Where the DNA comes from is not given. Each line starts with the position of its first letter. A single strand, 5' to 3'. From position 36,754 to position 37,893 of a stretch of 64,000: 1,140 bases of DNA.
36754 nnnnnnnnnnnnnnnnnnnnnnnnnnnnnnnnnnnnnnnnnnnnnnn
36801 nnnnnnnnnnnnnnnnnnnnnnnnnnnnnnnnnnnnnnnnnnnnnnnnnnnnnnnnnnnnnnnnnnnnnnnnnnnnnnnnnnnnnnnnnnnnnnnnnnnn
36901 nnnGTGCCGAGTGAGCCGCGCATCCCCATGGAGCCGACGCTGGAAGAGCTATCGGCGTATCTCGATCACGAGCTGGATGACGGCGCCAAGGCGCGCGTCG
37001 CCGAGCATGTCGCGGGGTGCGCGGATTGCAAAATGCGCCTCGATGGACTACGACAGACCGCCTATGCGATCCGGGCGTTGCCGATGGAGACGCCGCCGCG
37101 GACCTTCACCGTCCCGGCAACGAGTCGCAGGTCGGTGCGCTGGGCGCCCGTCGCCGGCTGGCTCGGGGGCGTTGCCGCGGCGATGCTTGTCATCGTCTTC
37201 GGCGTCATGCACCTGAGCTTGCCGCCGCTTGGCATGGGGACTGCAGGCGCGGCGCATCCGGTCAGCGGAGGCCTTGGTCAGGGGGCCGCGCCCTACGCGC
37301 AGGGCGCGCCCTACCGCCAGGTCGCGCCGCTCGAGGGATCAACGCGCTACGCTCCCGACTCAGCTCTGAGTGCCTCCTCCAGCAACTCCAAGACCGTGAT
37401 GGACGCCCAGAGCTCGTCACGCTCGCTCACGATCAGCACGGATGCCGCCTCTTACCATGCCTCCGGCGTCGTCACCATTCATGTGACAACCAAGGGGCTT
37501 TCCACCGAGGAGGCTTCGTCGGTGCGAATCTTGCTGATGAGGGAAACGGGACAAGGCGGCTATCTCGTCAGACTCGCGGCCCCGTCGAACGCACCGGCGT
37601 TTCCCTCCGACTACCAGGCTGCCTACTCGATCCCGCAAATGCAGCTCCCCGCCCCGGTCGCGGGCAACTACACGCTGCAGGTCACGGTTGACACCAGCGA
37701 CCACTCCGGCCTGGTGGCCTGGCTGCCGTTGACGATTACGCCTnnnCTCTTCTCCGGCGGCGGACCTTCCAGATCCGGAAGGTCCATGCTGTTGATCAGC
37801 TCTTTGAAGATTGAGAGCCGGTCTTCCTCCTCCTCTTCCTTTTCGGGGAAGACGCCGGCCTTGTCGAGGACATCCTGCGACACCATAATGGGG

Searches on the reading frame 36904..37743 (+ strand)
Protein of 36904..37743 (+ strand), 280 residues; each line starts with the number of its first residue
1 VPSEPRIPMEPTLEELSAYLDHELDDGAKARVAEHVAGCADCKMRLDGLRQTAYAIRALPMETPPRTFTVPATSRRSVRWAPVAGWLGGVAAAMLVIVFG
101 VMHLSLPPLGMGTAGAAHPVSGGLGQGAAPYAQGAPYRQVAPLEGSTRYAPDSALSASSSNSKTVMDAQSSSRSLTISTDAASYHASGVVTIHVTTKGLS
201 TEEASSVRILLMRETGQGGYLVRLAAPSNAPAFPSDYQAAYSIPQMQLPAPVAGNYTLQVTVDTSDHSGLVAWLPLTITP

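Call 62: search_protein_families(library=pfam, proteins=[window:36904-37743:+], max_evalue=0.00001)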
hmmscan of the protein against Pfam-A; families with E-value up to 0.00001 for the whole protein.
window:36904-37743:+ (280 aa): 1 family
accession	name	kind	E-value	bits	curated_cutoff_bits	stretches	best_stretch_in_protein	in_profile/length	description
PF13490.11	zf-HC2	-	4.6e-09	36.6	22.2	1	13-42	5-34/35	Putative zinc-finger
